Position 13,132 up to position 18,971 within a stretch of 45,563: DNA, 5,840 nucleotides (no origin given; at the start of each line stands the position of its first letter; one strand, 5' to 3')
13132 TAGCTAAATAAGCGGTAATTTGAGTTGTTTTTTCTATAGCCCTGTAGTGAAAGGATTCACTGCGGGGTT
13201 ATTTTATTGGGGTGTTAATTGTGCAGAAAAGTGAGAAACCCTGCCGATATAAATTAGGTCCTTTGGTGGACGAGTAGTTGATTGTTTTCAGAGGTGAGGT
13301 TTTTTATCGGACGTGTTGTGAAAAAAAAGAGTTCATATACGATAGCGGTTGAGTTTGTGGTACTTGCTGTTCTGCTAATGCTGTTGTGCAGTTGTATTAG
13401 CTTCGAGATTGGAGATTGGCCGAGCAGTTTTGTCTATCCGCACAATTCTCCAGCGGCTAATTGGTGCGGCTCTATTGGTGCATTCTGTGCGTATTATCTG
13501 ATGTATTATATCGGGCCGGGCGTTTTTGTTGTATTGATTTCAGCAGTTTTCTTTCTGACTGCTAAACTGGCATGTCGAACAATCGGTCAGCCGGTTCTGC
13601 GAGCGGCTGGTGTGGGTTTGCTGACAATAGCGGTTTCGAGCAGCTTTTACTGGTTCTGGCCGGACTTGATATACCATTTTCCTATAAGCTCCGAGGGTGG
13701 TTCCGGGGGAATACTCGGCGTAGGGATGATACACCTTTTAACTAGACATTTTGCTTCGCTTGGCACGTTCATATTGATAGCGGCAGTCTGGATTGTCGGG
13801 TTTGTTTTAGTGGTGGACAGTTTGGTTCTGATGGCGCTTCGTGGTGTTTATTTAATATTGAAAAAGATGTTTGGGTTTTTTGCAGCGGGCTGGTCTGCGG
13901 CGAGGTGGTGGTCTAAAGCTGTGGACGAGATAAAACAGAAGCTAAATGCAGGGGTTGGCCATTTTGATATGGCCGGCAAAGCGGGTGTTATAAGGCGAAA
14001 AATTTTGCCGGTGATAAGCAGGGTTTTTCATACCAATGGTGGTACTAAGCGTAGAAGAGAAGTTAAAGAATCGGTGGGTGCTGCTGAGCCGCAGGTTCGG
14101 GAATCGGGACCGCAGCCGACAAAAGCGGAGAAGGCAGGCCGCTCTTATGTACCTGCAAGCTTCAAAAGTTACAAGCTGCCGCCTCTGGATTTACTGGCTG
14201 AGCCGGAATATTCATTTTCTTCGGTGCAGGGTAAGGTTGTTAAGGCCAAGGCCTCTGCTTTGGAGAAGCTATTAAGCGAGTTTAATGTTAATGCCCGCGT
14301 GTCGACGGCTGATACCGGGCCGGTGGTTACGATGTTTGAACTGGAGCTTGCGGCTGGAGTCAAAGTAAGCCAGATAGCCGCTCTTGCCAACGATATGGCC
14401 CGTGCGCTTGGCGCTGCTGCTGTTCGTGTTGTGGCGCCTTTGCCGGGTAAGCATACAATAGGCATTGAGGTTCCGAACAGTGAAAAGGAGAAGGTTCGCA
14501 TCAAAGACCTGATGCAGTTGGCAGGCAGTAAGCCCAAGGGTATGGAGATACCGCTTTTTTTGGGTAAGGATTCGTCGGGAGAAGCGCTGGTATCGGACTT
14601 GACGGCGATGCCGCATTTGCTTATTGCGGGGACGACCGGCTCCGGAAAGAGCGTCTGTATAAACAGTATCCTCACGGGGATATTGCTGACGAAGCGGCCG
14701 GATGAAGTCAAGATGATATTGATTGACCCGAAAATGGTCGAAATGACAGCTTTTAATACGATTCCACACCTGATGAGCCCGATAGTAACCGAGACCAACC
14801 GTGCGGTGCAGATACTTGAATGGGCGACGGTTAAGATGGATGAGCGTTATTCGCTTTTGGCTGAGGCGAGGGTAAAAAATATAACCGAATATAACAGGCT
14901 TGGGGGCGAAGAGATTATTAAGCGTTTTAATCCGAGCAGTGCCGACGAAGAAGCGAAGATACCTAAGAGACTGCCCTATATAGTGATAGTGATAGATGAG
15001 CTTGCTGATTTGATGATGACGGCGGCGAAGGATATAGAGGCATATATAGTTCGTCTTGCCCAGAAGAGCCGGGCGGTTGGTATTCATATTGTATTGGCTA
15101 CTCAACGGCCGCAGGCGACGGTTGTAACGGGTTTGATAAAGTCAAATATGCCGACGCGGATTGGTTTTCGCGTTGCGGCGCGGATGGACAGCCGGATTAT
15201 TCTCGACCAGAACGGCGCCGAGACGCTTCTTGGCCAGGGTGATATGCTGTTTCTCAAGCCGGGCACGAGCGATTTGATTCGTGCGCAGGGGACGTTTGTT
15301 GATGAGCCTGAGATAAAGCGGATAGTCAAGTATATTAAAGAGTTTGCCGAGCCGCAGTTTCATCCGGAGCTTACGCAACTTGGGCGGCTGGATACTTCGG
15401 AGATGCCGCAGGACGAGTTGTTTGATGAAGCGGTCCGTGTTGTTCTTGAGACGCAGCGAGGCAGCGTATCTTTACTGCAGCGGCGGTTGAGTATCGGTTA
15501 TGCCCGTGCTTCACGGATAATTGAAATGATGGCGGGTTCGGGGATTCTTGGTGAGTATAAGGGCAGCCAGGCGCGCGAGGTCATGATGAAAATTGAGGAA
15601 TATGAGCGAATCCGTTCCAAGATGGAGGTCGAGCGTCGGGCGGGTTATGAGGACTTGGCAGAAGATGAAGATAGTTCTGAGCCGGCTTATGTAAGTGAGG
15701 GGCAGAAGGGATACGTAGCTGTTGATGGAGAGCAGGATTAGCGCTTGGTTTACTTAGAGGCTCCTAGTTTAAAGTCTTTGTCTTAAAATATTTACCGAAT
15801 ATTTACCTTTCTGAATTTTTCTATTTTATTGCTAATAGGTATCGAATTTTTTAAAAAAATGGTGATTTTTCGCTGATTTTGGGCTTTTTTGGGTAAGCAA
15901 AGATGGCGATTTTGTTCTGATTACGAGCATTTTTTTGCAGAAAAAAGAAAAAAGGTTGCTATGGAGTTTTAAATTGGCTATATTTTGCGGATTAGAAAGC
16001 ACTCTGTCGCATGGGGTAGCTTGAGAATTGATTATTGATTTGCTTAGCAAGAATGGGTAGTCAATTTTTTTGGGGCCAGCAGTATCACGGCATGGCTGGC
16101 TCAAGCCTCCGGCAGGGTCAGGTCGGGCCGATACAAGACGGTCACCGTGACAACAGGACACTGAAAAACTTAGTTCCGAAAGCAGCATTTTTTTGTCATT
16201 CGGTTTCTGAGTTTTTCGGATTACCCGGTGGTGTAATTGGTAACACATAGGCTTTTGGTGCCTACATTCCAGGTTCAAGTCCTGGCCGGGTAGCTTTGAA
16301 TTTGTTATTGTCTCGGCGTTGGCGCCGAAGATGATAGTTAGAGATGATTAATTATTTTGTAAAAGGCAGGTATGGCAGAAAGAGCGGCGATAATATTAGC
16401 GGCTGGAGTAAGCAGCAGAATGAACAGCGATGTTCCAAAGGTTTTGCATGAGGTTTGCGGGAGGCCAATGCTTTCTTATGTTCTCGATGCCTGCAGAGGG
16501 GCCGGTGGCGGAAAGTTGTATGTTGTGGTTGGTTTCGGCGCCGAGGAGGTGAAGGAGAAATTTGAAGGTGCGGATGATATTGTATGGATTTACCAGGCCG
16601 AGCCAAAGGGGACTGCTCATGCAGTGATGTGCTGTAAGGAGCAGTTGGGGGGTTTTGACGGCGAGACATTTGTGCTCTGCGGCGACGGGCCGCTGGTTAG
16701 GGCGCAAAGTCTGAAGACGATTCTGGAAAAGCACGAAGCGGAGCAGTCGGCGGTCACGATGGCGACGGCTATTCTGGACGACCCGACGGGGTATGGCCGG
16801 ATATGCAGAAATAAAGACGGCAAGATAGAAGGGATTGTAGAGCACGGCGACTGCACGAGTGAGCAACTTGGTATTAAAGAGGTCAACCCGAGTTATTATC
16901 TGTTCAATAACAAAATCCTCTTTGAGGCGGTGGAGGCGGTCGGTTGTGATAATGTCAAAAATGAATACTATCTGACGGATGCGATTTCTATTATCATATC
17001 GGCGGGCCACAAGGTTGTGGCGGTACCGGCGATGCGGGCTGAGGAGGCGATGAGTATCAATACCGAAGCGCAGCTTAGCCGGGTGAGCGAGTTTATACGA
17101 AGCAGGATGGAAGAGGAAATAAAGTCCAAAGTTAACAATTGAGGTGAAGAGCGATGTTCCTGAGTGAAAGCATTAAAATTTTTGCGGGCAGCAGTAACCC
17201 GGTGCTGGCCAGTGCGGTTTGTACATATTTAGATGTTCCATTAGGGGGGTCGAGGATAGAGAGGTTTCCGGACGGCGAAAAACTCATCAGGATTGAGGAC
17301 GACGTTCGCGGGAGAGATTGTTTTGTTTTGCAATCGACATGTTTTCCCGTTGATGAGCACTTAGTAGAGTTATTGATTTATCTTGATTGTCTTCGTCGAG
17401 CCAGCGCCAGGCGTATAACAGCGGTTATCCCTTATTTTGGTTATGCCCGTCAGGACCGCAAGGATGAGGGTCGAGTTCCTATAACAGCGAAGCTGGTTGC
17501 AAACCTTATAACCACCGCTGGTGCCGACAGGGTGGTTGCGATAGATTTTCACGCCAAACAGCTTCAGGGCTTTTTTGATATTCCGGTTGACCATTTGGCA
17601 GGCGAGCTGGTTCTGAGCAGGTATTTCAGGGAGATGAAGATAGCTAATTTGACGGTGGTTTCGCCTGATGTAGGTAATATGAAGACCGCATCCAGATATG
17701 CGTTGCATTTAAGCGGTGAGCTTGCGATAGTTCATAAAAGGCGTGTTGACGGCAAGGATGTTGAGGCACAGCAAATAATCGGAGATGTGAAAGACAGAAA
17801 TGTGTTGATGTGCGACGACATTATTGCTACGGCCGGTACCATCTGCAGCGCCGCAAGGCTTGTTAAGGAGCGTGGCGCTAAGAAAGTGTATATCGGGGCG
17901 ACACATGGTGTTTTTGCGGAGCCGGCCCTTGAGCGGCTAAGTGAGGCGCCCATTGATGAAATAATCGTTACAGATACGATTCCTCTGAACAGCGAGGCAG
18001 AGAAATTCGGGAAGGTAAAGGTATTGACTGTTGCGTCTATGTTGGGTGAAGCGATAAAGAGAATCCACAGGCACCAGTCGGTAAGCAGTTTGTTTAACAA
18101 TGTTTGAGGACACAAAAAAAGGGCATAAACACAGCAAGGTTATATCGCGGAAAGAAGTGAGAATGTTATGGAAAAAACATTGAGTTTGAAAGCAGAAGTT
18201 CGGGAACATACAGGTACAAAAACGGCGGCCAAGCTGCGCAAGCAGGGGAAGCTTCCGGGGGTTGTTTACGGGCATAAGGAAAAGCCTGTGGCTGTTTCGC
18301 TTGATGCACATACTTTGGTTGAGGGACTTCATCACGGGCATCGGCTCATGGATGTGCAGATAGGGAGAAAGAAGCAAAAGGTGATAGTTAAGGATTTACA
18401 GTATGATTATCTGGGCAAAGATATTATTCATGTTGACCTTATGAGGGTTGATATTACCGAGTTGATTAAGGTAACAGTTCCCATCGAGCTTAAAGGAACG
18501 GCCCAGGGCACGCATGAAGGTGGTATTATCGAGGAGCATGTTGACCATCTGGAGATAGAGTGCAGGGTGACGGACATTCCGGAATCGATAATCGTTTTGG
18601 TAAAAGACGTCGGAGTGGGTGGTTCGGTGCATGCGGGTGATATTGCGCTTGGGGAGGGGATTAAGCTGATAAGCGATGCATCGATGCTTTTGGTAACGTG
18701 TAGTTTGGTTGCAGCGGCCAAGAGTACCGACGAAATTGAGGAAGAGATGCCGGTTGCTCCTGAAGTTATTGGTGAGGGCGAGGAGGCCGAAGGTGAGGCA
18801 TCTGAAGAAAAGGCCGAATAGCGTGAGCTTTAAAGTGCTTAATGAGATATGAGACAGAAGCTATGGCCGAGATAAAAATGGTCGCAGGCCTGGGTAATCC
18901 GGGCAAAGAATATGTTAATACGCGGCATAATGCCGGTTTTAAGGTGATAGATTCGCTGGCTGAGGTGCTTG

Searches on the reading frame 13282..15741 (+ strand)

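Call 56: search_protein_families(library=pfam, proteins=[window:13282-15741:+], max_evalue=0.00001)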
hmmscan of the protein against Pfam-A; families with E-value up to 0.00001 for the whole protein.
window:13282-15741:+ (819 aa): 4 families
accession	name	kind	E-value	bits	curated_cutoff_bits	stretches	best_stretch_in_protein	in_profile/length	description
PF01580.24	FtsK_SpoIIIE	-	7.7e-60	202.5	24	1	421-611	16-220/221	FtsK/SpoIIIE family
PF17854.6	FtsK_alpha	-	3e-31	108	22.9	1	299-399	1-101/101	FtsK alpha domain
PF09397.16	FtsK_gamma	-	2.4e-24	85.3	30.6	1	710-769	3-62/63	Ftsk gamma domain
PF13491.11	FtsK_4TM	-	9.1e-16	58.4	23.1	1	24-180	9-161/171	4TM region of DNA translocase FtsK/SpoIIIE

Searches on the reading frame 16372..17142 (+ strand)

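Call 56: search_protein_families(library=pfam, proteins=[window:16372-17142:+], max_evalue=0.00001)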
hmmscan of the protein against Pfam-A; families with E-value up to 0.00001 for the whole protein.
window:16372-17142:+ (256 aa): 3 families
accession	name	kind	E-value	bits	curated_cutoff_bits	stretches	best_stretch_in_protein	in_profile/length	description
PF00483.29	NTP_transferase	-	1.5e-18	67.7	21.2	1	6-218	2-219/245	Nucleotidyl transferase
PF12804.13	NTP_transf_3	-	2.1e-18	67.4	27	1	6-132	1-122/160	MobA-like NTP transferase domain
PF01128.25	IspD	-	2.4e-08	34.5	27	1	6-220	3-199/221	2-C-methyl-D-erythritol 4-phosphate cytidylyltransferase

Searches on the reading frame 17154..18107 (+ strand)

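Call 56: search_protein_families(library=pfam, proteins=[window:17154-18107:+], max_evalue=0.00001)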
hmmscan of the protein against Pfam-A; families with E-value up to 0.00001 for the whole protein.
window:17154-18107:+ (317 aa): 3 families
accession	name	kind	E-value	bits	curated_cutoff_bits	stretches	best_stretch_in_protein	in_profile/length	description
PF13793.12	Pribosyltran_N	-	1.6e-48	163.9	25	1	7-123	1-117/117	N-terminal domain of ribose phosphate pyrophosphokinase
PF14572.12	Pribosyl_synth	-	6.1e-30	105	27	1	206-314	75-183/184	Phosphoribosyl synthetase-associated domain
PF00156.33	Pribosyltran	-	1.5e-15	57.3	26.3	1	155-251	20-124/158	Phosphoribosyl transferase domain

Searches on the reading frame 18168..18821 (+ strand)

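Call 56: search_protein_families(library=pfam, proteins=[window:18168-18821:+], max_evalue=0.00001)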
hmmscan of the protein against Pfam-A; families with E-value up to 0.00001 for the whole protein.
window:18168-18821:+ (217 aa): 2 families
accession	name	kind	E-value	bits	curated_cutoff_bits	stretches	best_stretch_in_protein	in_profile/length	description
PF01386.24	Ribosomal_L25p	-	3.4e-21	75.9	23.6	1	7-91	1-82/82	Ribosomal L25p family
PF14693.11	Ribosomal_TL5_C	-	3.5e-20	72.6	27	1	100-179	2-81/84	Ribosomal protein TL5, C-terminal domain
